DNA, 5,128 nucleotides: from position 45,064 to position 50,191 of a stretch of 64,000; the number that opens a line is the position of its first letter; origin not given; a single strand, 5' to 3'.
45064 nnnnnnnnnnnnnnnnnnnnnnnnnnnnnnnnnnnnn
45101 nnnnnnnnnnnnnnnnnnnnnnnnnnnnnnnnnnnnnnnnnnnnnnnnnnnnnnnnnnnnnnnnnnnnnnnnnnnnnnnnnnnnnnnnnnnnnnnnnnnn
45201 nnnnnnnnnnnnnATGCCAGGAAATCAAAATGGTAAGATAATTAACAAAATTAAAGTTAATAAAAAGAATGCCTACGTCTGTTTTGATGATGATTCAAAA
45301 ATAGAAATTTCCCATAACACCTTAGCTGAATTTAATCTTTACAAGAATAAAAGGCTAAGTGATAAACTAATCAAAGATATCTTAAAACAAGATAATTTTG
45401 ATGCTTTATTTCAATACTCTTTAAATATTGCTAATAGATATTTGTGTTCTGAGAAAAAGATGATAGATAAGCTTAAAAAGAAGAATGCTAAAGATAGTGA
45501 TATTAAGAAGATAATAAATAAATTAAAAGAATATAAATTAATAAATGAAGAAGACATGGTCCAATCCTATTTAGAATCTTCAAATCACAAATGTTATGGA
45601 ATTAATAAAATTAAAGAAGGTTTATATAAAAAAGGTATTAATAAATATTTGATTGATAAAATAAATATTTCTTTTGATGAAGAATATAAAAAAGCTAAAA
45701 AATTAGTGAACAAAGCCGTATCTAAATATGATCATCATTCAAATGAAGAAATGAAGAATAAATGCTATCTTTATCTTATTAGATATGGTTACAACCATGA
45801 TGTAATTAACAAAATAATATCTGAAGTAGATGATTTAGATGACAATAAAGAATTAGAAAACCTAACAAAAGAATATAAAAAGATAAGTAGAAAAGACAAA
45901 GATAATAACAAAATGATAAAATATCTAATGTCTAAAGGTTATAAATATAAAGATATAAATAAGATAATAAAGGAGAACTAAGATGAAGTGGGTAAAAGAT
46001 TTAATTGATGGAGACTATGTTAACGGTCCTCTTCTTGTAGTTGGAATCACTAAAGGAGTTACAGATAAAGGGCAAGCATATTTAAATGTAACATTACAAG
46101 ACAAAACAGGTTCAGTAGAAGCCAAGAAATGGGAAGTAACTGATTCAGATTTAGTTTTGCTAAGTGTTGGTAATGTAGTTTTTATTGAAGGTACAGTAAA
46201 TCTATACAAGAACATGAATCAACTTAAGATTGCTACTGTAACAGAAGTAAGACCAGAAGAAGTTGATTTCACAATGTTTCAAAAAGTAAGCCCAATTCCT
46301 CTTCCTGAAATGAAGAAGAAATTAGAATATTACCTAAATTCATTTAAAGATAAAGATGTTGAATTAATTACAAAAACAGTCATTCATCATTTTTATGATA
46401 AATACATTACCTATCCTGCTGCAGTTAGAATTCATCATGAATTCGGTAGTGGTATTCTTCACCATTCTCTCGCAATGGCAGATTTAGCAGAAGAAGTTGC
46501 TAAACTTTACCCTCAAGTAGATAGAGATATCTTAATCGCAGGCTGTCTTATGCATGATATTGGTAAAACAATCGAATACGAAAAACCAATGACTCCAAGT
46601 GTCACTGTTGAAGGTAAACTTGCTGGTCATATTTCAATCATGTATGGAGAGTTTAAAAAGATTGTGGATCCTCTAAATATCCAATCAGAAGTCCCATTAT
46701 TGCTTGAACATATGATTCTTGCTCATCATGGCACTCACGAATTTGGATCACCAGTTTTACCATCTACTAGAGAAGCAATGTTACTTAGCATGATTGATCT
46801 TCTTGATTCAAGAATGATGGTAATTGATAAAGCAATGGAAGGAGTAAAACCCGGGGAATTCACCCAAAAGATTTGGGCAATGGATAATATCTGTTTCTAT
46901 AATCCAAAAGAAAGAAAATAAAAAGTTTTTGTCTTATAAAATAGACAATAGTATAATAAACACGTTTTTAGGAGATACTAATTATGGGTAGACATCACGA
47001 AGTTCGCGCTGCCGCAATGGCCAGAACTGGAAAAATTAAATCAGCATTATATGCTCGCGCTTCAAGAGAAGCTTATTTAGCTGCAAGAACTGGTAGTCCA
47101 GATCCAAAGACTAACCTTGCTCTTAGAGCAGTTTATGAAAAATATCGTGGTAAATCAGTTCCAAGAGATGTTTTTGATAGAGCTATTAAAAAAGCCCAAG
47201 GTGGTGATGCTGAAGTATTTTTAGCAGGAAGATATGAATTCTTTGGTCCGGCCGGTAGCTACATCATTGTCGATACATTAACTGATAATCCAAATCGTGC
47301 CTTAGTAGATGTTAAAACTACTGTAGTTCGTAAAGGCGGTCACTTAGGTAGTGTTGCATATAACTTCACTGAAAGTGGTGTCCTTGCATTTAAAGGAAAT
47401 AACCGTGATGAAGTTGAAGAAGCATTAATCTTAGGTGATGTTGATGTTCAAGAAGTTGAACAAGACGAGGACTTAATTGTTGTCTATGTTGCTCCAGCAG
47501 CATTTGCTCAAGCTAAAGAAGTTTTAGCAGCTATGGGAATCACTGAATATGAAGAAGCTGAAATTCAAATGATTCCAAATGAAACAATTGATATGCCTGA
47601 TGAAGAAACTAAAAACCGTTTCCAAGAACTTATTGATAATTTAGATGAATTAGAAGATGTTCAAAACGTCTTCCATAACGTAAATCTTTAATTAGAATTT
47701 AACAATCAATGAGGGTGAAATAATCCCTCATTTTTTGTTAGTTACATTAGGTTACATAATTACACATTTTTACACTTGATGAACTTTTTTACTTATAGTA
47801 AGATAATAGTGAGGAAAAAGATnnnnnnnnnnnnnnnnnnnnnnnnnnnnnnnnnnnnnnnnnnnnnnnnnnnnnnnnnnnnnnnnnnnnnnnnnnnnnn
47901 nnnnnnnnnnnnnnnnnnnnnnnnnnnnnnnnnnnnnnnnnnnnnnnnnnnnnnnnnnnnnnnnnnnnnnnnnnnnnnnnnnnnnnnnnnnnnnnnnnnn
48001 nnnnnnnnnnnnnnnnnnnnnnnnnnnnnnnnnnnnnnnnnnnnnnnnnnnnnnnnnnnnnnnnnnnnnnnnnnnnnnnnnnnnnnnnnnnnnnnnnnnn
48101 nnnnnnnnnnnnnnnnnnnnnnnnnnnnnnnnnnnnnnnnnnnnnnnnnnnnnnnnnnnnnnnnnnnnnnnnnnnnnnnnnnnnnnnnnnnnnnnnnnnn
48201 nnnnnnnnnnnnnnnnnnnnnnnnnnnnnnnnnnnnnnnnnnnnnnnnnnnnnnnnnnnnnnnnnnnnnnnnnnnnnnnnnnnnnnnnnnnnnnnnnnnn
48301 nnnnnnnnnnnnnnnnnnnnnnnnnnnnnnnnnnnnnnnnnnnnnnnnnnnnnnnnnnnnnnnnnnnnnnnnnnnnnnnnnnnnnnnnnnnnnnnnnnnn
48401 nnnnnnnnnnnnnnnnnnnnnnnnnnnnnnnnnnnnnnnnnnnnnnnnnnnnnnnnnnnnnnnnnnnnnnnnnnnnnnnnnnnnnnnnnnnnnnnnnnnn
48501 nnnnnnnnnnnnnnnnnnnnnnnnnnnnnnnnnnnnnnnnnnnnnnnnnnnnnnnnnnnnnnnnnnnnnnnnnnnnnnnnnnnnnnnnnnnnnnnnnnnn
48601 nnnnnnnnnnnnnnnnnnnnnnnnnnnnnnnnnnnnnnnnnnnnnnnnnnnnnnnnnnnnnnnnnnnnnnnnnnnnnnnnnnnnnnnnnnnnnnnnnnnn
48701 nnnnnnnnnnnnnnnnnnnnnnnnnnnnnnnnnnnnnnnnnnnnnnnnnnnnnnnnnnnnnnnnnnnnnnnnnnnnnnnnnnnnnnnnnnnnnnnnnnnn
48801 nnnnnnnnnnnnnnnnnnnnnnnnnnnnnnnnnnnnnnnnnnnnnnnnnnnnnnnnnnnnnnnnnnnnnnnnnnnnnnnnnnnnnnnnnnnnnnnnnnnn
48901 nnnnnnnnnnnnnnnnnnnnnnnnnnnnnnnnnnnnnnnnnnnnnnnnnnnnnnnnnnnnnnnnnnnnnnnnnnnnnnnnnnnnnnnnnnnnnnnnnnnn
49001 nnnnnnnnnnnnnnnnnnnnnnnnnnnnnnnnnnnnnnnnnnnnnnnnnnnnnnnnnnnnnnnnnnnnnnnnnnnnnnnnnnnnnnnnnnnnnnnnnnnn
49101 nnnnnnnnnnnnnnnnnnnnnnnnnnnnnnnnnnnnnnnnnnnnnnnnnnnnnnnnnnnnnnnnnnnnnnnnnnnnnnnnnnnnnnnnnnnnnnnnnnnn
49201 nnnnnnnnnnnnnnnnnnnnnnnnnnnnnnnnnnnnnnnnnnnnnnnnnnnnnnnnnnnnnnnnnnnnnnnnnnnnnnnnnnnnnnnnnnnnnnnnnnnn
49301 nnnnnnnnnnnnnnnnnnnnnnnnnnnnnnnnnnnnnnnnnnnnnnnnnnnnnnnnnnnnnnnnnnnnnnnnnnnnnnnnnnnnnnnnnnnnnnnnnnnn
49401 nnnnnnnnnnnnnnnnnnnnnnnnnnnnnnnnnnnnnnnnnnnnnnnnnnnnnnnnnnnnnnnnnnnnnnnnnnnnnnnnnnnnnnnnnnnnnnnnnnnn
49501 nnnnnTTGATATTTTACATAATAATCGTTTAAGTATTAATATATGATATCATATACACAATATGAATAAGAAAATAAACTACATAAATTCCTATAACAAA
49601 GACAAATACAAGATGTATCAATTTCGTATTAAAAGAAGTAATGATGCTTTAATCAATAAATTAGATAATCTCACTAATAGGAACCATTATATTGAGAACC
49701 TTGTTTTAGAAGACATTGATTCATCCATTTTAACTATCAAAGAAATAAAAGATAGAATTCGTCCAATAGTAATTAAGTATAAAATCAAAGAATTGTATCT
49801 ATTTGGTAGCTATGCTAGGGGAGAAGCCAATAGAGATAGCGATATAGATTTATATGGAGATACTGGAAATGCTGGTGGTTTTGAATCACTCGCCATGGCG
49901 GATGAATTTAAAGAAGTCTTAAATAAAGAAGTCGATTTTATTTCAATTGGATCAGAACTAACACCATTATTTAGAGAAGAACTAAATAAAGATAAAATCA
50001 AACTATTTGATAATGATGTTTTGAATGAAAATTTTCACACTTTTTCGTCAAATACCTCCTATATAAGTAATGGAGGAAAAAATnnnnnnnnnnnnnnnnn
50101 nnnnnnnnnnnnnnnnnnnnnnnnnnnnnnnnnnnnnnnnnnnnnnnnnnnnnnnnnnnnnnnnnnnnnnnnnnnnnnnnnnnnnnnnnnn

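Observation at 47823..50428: Inserted operon: XRE-HTH-AAA+ ATPase (COG1373/DUF4143-like) followed by a single-polypeptide MNT-HEPN fusion, lying between yebC and rplM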

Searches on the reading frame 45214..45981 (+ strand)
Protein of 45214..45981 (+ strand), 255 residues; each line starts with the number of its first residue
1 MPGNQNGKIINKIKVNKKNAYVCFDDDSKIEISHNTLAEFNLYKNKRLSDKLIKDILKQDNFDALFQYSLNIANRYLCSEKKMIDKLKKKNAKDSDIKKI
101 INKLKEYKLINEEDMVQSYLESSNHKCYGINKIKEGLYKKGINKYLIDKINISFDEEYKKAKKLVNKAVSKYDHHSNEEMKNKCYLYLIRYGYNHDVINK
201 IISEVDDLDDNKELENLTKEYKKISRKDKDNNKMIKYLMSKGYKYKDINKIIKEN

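Call 3: search_protein_families(library=pfam, proteins=[window:45214-45981:+], max_evalue=0.1)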
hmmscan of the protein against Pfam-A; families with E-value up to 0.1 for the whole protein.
window:45214-45981:+ (255 aa): 5 families
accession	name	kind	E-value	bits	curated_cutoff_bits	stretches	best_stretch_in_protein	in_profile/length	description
PF21981.2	RecX_HTH3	-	6e-11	42.8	26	2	155-202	1-48/48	RecX, third three-helix domain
PF21982.2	RecX_HTH1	-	5.7e-06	26.7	26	1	67-104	3-40/40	RecX, first three-helix domain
PF02631.22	RecX_HTH2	-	0.0011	19.6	26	1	111-148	1-39/42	RecX, second three-helix domain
PF10585.14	UBA_E1_SCCH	-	0.074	13.4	21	1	59-117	12-72/254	Ubiquitin-activating enzyme, SCCH domain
PF11829.13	DUF3349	-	0.075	14.2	28.3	0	81-106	62-87/94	Protein of unknown function (DUF3349)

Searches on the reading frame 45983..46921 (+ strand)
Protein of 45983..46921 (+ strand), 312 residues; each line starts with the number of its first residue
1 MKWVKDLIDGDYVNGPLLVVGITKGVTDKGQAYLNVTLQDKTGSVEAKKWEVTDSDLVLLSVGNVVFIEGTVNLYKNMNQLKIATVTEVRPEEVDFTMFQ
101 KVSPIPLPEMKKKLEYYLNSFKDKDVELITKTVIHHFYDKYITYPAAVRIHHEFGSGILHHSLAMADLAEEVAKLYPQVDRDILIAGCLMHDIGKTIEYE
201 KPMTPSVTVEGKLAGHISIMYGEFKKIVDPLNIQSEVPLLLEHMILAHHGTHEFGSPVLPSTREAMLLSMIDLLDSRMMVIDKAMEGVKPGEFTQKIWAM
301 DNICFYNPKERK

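Call 3: search_protein_families(library=pfam, proteins=[window:45983-46921:+], max_evalue=0.1)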
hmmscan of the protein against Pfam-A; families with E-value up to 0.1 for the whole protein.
window:45983-46921:+ (312 aa): 6 families
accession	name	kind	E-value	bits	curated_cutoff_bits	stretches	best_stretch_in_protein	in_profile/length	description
PF01966.28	HD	-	6.7e-13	49.4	22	1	159-275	2-114/116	HD domain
PF01336.31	tRNA_anti-codon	-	9.8e-07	29.1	27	1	19-84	3-70/75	OB-fold nucleic acid binding domain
PF08668.18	HDOD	-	0.0029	17.5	22.9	1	158-197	95-134/196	HDOD domain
PF17244.8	CDC24_OB3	-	0.0054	17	25.4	1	19-88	15-90/216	Cell division control protein 24, OB domain 3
PF18430.7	DBD_HTH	-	0.0087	16.2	25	1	112-133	6-27/35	Putative DNA-binding domain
PF13742.12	tRNA_anti_2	-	0.031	14.9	27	1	2-83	8-89/95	OB-fold nucleic acid binding domain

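Call 91: search_protein_families(library=padloc, proteins=[window:45983-46921:+], max_evalue=0.1)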
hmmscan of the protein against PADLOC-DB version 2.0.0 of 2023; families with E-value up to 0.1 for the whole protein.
window:45983-46921:+ (312 aa): 8 families
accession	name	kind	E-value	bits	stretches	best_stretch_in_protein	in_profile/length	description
PDLC00940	Cas3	-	0.00024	19.3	1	160-250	3-102/178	CRISPR-associated endonuclease Cas3-HD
PDLC01760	Cas3b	-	0.0013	15.2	1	170-253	26-118/734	-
PDLC01254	Cas3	-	0.0014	16.8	1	159-250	10-89/164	CAS-I; effector_G3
PDLC01757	Cas3b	-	0.0018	14.9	1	156-254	11-104/676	-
PDLC01765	Cas3c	-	0.0059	13.6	1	153-252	20-96/612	-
PDLC02079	Cas3b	-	0.0075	12.5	1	158-249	14-99/691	-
PDLC02374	dGTPase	-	0.017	12.5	1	159-195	76-111/395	-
PDLC01456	Cas3a2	-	0.04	12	0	182-288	48-140/207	CAS-I; effector_G3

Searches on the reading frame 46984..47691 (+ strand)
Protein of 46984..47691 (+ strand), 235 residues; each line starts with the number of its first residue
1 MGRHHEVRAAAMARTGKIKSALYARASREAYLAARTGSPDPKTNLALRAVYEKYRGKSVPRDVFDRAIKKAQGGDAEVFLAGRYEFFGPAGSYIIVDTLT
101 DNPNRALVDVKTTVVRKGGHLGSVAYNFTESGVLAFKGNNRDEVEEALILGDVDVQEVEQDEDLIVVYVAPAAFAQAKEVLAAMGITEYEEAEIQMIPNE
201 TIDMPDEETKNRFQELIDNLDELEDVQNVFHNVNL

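Call 3: search_protein_families(library=pfam, proteins=[window:46984-47691:+], max_evalue=0.1)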
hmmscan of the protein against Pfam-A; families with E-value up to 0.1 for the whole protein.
window:46984-47691:+ (235 aa): 2 families
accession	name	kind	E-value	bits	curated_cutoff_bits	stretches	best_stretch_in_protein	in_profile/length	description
PF01709.26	Transcrip_reg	-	5.1e-41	140.5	27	1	83-233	5-160/160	TACO1/YebC second and third domain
PF20772.2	TACO1_YebC_N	-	3.7e-17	63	36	1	6-74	4-73/73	TACO1/YebC protein N-terminal domain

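Call 79: find_encoding_contigs(protein=window:46984-47691:+, flank=6000, max_places=10)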
Protein window:46984-47691:+ (235 aa): no gene with exactly this product is on record in the collection.

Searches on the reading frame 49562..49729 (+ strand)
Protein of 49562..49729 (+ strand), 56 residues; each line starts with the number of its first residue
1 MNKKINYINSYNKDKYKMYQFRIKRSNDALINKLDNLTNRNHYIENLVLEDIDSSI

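Call 65: search_solved_structures(query=A7, max_evalue=10, show_alignments=3)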
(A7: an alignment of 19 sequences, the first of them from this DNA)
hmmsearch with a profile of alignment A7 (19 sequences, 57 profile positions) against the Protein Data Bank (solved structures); distinct sequences matched with E-value up to 10: 2.
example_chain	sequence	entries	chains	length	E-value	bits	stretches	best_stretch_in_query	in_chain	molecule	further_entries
9pzh_A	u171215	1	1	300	0.1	15.4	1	7-27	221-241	eI-OnuI_P456_GGC_2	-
9dni_A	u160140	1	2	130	1.1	12.1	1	24-43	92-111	De novo designed IR agonist ""S2-F1-S1""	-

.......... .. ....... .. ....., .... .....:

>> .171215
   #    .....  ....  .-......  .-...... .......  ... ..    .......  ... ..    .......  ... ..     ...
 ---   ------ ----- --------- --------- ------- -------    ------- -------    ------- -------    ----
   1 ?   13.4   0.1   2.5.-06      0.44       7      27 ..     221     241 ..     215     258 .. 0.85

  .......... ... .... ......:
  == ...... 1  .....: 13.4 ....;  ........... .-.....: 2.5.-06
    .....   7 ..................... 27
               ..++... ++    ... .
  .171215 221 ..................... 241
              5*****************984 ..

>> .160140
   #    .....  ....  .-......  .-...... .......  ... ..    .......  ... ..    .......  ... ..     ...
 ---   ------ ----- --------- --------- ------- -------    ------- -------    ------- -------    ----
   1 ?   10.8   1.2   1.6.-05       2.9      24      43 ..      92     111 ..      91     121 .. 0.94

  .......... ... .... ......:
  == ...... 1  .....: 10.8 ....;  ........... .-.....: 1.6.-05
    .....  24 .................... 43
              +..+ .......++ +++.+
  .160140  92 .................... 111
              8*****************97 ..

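Call 66: search_protein_families(library=pfam, alignment_id=A7, max_evalue=10)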
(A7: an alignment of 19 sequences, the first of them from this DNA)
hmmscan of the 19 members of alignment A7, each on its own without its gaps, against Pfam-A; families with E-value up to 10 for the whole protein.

A. member 1, seq(56 aa): 1 family
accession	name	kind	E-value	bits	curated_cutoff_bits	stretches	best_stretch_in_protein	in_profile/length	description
PF18242.7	LupA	-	0.02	14.9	25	1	8-48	131-171/178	Legionella ubiquitin-specific protease A domain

B. families by the number of members that match (of 19 scanned): 12 families
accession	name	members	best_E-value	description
PF00181.30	Ribosomal_L2_N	2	0.0065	Ribosomal Proteins L2, RNA binding N-terminal domain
PF18242.7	LupA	2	0.02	Legionella ubiquitin-specific protease A domain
PF12614.13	RRF_GI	2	0.1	Ribosome recycling factor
PF16704.10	Rab_bind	1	0.0037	Rab binding domain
PF21852.1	DUF6911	1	0.01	Family of unknown function (DUF6911)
PF10498.14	IFT57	1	0.015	Intra-flagellar transport protein 57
PF09468.16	RNase_H2-Ydr279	1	0.018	Ydr279p protein family (RNase H2 complex component) wHTH domain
PF16188.10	Peptidase_M24_C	1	0.018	C-terminal region of peptidase_M24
PF22886.1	DUF7021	1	0.13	Domain of unknown function (DUF7021)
PF02492.25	cobW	1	0.15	CobW/HypB/UreG, nucleotide-binding domain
PF00579.31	tRNA-synt_1b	1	0.18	tRNA synthetases class I (W and Y)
PF21070.2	IcmF_helical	1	0.21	Type VI secretion protein IcmF helical domain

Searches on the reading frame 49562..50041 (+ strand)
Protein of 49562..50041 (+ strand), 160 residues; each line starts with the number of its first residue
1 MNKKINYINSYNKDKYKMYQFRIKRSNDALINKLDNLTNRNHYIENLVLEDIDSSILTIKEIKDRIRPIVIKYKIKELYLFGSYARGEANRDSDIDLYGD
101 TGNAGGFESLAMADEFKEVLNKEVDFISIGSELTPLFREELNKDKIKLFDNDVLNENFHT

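Call 28: find_related_loci(query=A2, collection=metagenome_contigs, flank=5000)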
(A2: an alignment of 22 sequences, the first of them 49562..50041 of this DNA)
Query A2 (160 aa) in metagenome_contigs; peptide patterns used: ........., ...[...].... (x = any residue, [..] = any of these).
600 stretches matched a pattern (row limit reached: there are more); 415 encode a relative of the query (tblastn E <= 1e-3); the best 80 are kept; 80 distinct loci.
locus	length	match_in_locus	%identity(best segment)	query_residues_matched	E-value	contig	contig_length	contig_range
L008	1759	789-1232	56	2-148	8e-55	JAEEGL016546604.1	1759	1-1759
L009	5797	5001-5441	52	4-149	2e-49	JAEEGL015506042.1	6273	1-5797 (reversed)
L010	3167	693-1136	55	2-148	8e-49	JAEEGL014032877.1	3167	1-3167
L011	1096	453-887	51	6-149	7e-48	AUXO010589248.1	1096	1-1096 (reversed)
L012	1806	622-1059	49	4-148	1e-43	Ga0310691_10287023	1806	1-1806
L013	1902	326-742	48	7-144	4e-43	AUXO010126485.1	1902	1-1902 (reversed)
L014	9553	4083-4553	43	6-159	1e-39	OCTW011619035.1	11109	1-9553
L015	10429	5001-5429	50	7-148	2e-38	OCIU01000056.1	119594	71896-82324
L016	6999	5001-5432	45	6-148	2e-38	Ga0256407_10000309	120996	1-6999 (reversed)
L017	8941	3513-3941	50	7-148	1e-38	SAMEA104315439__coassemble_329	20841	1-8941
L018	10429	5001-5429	46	7-148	2e-37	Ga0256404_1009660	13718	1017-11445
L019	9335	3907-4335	53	7-148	9e-37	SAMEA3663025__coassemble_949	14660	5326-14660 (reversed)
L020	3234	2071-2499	52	7-148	2e-36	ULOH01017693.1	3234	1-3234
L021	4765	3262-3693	43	6-148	2e-34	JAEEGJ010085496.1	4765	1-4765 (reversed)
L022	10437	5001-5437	44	4-148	1e-34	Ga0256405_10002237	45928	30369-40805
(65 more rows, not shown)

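Call 100: search_protein_families(library=padloc, alignment_id=A10, max_evalue=0.00001)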
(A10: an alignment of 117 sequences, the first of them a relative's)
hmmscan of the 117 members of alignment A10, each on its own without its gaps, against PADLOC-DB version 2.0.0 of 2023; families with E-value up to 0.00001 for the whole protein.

A. member 1, L026:799-1995:- (399 aa): 0 families

B. families by the number of members that match (of 117 scanned): 313 families (the first 25 are shown)
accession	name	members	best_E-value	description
PDLC04140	mad8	3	2e-17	mads_8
PDLC03634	MTase_III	2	7.3e-193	Type III methyltransferase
PDLC04786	PDC-S01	2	5e-177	-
PDLC04787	PDC-S01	2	2.8e-155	-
PDLC04788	PDC-S01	2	1.2e-112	-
PDLC04836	PDC-S04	2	4.2e-106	-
PDLC04792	PDC-S01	2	1.9e-104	-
PDLC03378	MTase_II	2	1.1e-98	Type II methyltransferase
PDLC00033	DruM2|DruM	2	1e-92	DNA cytosine methylase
PDLC03371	MTase_II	2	1.5e-92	Type II methyltransferase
PDLC03272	MTase_II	2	3.5e-85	Type II methyltransferase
PDLC03234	MTase_II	2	8.5e-82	Type II methyltransferase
PDLC00026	DruM2|DruM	2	1e-77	DNA cytosine methylase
PDLC03326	MTase_II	2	1.1e-65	Type II methyltransferase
PDLC04837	PDC-S04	2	8.8e-59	-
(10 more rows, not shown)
